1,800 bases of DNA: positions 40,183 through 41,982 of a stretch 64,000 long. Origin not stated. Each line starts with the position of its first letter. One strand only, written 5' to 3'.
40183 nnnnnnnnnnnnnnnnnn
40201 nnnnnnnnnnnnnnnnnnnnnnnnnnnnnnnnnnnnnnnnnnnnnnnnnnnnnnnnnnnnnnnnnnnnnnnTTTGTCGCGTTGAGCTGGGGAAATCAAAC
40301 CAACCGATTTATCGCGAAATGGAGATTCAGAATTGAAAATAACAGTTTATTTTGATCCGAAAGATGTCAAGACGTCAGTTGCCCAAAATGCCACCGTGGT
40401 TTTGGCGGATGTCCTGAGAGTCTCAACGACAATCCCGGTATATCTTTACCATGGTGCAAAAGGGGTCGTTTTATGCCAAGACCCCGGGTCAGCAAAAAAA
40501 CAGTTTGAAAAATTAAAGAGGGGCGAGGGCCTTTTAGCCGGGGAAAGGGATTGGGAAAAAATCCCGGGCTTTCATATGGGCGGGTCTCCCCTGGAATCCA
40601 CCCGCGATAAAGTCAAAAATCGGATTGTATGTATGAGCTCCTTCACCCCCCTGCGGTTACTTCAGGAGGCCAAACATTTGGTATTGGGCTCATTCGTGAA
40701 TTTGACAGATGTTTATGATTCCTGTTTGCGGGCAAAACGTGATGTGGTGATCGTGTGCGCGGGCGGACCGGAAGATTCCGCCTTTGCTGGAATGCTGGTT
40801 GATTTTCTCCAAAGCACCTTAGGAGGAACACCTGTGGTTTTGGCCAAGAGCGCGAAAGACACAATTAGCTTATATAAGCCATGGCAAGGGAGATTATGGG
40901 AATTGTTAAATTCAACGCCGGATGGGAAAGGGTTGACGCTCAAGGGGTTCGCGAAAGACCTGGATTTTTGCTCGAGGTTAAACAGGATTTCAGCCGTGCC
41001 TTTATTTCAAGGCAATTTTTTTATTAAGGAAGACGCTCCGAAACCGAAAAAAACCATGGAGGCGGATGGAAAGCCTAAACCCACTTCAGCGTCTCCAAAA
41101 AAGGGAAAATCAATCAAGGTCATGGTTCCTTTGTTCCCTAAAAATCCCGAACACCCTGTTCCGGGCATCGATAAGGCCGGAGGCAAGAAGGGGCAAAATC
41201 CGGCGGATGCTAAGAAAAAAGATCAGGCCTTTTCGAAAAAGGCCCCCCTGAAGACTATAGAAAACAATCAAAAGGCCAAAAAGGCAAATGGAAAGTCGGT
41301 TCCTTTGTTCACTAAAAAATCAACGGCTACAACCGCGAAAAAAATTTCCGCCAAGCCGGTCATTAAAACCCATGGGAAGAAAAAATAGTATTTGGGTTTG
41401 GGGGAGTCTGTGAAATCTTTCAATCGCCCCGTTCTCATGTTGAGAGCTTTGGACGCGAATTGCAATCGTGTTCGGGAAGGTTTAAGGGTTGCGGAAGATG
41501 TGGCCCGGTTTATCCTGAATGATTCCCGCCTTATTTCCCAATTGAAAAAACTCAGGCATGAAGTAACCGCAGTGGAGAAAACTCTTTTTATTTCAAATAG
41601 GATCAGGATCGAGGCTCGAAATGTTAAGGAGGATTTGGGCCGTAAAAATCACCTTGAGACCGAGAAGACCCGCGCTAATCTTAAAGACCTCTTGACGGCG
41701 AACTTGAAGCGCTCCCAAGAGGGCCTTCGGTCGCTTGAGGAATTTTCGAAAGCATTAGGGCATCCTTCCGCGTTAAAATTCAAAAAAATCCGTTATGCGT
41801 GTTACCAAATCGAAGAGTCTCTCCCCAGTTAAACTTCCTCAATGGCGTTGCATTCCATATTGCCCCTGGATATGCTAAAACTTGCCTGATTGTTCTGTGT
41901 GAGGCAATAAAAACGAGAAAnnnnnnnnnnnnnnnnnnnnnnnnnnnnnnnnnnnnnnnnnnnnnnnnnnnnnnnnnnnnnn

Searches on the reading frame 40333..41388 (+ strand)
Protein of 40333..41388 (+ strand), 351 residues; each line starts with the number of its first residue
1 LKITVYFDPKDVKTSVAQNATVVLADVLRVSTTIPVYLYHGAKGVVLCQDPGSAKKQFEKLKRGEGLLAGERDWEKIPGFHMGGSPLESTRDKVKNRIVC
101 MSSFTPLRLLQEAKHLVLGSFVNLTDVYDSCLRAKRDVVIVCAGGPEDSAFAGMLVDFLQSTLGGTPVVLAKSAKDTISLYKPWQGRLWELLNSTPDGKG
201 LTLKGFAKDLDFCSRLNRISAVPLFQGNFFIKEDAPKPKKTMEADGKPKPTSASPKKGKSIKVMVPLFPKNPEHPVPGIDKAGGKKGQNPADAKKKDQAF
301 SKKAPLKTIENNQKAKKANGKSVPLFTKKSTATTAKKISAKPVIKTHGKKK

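Call 82: search_protein_families(library=pfam, proteins=[window:40333-41388:+], max_evalue=0.001)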
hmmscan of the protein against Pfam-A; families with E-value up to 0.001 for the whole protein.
window:40333-41388:+ (351 aa): 1 family
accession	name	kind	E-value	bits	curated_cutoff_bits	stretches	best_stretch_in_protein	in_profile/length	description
PF04029.19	2-ph_phosp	-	7.1e-41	140.3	26.4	1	8-226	3-224/226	2-phosphosulpholactate phosphatase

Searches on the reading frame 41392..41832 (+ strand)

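Call 82: search_protein_families(library=pfam, proteins=[window:41392-41832:+], max_evalue=0.001)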
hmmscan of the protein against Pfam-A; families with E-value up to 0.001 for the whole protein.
window:41392-41832:+ (146 aa): 1 family
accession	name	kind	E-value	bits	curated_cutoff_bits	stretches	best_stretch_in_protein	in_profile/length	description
PF17792.6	ThiD2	-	3.1e-37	128.2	23.5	1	18-142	1-123/124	ThiD2 family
